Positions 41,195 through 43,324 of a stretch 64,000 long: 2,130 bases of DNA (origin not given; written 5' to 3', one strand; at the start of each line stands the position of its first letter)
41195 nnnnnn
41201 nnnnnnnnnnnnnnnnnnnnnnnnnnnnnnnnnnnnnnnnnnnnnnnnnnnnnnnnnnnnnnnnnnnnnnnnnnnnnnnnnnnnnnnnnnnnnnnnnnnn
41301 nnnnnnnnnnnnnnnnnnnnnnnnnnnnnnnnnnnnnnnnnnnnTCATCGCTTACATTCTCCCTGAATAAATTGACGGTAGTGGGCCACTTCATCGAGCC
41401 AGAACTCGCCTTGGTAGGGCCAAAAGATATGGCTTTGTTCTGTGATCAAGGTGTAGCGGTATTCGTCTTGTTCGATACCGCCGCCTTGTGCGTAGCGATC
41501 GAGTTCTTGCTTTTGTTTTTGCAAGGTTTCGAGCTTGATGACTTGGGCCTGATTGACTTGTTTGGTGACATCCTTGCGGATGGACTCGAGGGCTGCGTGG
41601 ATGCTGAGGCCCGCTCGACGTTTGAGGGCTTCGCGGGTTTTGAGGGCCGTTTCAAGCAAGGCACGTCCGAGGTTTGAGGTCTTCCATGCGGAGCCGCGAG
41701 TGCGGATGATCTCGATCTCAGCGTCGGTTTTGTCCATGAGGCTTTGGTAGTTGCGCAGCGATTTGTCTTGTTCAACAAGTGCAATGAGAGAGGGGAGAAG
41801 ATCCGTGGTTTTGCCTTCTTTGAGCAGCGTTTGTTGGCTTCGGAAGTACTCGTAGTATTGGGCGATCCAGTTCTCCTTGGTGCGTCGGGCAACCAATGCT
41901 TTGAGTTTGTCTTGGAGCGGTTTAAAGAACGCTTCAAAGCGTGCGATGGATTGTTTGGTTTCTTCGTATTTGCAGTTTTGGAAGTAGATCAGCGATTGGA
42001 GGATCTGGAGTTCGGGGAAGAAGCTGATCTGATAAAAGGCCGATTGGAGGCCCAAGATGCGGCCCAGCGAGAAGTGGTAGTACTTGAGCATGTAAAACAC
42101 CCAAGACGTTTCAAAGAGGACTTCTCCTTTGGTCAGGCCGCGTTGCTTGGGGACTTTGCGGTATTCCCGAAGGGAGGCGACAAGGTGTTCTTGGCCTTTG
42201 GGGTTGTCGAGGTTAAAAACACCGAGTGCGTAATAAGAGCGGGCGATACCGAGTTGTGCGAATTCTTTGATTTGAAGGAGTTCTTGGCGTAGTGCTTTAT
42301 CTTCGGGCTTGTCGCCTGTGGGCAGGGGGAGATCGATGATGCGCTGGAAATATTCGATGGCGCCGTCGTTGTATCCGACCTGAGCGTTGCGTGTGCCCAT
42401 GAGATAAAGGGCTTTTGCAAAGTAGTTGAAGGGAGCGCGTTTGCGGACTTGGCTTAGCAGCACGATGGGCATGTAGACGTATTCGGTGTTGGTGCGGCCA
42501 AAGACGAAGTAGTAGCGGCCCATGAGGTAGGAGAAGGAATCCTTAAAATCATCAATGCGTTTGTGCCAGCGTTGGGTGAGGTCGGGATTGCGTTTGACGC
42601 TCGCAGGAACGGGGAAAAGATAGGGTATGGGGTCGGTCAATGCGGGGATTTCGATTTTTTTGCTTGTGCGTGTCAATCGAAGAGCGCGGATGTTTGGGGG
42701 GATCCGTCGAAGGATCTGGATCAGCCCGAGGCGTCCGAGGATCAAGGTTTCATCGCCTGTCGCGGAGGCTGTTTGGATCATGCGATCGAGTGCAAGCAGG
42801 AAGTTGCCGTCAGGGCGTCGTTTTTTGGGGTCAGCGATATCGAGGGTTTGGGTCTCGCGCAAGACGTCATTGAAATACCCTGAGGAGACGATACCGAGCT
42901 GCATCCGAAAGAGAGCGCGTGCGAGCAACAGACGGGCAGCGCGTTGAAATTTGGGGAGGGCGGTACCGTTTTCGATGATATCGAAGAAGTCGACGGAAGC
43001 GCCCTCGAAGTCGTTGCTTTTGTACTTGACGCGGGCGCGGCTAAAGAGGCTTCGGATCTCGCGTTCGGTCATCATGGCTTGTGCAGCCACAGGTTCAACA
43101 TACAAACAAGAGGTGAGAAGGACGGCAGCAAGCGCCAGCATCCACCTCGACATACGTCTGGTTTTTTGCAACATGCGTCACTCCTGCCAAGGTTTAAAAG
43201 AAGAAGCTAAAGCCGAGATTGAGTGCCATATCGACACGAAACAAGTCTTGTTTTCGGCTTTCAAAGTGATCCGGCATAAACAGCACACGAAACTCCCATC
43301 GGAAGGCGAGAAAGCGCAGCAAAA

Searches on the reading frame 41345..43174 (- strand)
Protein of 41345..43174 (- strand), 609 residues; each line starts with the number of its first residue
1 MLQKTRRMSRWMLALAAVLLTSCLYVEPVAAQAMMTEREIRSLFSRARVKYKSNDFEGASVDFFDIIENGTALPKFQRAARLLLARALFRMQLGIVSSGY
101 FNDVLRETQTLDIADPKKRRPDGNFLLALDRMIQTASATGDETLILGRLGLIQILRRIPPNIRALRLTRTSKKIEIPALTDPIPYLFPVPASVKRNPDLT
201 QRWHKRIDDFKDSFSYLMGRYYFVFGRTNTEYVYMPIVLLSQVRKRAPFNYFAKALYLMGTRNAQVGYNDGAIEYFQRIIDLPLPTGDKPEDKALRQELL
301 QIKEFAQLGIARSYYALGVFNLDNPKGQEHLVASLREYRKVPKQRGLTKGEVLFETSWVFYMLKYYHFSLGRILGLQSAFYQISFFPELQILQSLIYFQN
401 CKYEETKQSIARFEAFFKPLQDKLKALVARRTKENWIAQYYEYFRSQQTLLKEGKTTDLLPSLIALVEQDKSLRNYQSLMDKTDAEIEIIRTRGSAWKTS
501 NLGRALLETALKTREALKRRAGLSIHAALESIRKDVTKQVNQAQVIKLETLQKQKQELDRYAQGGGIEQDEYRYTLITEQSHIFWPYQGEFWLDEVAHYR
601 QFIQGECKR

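Call 6: search_protein_families(library=pfam, proteins=[window:41345-43174:-], max_evalue=0.1)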
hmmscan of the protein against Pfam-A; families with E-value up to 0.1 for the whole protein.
window:41345-43174:- (609 aa): 2 families
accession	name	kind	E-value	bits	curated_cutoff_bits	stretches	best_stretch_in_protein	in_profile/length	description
PF25800.1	FimV_N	-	0.025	15.1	27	0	502-553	28-78/108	FimV N-terminal domain Ig-like domain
PF07719.23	TPR_2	-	0.049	14.2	27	0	253-282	1-30/34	Tetratricopeptide repeat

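Call 7: search_protein_families(library=ncbifam, proteins=[window:41345-43174:-], max_evalue=0.01)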
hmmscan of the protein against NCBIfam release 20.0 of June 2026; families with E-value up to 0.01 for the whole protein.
window:41345-43174:- (609 aa): 2 families
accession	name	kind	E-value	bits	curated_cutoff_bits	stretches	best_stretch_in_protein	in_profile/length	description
NF033756.1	gliding_GltC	equivalog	5e-59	200.6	450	2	208-607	224-619/622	adventurous gliding motility protein GltC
TIGR03302.1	OM_YfiO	subfamily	0.00014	21.4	81.4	0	11-91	5-83/239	outer membrane protein assembly factor BamD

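Call 68: find_homologous_proteins(query=window:41345-43174:-, max_evalue=1e-20)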
Query window:41345-43174:- (609 aa): 5 proteins with E <= 1e-20 among 8000 candidates.
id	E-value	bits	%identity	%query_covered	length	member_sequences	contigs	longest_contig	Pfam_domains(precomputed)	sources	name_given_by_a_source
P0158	0.0e+0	1354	99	100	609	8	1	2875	-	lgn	-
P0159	0.0e+0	1036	76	100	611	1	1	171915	-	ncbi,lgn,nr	ncbi:MAG: hypothetical protein H6727_05330 [Myxococcales bacterium]|nr:hypothetical protein [Myxococ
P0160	9.9e-151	521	46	96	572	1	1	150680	-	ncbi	-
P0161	1.2e-117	412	39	95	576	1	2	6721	-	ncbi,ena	-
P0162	5.8e-21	93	24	66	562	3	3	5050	PF14559.13,PF13432.13,PF07719.24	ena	-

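Call 69: find_encoding_contigs(protein=P0161, flank=10000, max_places=2)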
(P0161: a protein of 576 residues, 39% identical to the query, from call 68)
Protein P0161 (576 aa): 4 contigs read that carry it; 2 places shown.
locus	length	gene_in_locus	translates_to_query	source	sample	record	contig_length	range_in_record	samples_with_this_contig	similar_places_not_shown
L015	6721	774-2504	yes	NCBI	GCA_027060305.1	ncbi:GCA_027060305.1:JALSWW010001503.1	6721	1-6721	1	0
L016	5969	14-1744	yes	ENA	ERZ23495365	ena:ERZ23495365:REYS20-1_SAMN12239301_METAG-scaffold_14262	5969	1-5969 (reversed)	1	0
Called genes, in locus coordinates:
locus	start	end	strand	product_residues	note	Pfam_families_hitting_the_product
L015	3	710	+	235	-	?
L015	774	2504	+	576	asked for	-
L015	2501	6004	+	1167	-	-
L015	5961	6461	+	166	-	-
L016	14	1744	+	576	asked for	-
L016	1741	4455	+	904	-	-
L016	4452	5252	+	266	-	-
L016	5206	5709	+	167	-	-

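Call 70: find_encoding_contigs(protein=P0162, flank=10000, max_places=2)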
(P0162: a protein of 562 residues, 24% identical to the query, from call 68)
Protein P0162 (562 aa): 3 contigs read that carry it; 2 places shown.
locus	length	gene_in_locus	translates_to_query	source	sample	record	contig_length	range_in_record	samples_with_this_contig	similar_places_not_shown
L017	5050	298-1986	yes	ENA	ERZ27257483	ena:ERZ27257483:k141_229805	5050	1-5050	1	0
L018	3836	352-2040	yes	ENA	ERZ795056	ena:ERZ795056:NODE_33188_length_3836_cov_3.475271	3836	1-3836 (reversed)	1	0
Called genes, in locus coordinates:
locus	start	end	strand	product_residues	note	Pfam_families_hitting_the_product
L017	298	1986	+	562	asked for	PF07719:TPR_2 (faint), PF13432:TPR_16 (faint), PF14559:TPR_19 (faint)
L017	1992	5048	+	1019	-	?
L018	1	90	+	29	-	?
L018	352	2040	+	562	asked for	PF07719:TPR_2 (faint), PF13432:TPR_16 (faint), PF14559:TPR_19 (faint)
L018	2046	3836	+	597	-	?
